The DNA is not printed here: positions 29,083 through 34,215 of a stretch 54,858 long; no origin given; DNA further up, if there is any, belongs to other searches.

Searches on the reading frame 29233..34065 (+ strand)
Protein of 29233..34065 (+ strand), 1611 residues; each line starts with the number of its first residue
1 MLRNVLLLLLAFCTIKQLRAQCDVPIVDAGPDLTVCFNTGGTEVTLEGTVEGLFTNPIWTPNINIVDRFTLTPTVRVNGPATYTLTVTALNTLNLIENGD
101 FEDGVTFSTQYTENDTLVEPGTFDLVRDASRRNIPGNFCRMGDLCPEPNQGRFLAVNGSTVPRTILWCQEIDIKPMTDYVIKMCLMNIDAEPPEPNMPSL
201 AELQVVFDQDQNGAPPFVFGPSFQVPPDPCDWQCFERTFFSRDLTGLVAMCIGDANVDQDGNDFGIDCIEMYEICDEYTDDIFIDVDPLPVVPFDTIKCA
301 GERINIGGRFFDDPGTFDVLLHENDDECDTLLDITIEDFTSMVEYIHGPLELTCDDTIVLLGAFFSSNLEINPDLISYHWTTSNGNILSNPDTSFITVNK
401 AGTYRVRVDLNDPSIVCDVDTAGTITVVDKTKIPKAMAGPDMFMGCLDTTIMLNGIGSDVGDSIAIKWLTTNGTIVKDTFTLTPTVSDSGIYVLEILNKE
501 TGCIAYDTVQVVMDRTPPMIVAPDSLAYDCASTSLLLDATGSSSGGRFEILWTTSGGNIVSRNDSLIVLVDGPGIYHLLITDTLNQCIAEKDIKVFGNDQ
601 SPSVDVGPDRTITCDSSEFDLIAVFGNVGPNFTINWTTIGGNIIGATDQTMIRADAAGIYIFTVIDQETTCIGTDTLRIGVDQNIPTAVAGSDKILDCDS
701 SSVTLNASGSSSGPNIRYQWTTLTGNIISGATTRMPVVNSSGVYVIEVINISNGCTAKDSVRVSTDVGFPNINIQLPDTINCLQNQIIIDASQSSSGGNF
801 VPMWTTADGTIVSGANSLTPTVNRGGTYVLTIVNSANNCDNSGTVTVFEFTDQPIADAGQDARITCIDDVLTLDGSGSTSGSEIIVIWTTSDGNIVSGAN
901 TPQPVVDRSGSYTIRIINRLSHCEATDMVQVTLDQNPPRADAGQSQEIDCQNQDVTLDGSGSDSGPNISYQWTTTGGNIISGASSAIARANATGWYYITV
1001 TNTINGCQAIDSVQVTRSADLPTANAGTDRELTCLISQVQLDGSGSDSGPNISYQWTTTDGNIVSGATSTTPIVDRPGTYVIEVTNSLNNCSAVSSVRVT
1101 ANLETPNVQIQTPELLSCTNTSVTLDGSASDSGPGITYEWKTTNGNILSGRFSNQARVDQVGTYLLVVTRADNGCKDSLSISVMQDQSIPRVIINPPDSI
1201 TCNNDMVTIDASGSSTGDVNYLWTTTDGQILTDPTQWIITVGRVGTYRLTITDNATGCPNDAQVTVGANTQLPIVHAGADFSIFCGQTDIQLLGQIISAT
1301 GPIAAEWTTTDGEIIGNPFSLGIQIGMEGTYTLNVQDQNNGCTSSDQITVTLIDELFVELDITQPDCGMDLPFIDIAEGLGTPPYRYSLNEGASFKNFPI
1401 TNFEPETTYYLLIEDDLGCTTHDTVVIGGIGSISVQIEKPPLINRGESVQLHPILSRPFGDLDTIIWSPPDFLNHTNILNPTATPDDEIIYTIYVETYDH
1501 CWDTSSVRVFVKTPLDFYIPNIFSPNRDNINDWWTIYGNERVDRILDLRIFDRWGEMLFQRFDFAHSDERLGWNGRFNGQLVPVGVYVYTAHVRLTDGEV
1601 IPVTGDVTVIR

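Call 72: search_protein_families(library=ncbifam, proteins=[window:29233-34065:+], max_evalue=0.001)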
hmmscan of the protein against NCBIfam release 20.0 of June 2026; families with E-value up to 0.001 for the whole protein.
window:29233-34065:+ (1611 aa): 2 families
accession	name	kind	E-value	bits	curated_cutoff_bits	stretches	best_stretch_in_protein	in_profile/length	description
NF038112.1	myxo_dep_M36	subfamily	6.3e-30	103.1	1500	3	791-1071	1216-1525/1604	myxosortase-dependent M36 family metallopeptidase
TIGR04131.1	Bac_Flav_CTERM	domain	1.8e-13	50.4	35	1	1519-1595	3-73/85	T9SS type B sorting domain-containing protein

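Call 74: search_protein_families(library=pfam, proteins=[window:29233-34065:+], max_evalue=0.00001)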
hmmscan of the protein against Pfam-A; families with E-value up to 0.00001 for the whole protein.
window:29233-34065:+ (1611 aa): 6 families
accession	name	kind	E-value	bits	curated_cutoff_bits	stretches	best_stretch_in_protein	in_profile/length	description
PF22352.2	K319L-like_PKD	-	1.4e-23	83.1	27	0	942-1016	1-83/84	K319L-like, PKD domain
PF18911.6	PKD_4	-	4.4e-23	81.6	27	0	1022-1087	4-69/85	PKD domain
PF00801.26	PKD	-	1.7e-22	79.6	23.5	0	1027-1100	14-79/80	PKD domain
PF19081.6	Ig_7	-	3.3e-22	79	27.3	0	945-1016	8-79/84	Ig-like domain CHU_C associated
PF13585.12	CHU_C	-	3.6e-14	53.1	27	1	1519-1593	3-72/86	CHU_C Type IX secretion signal domain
PF13895.12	Ig_2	-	5.2e-10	39.8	27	0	1106-1183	9-77/79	Immunoglobulin domain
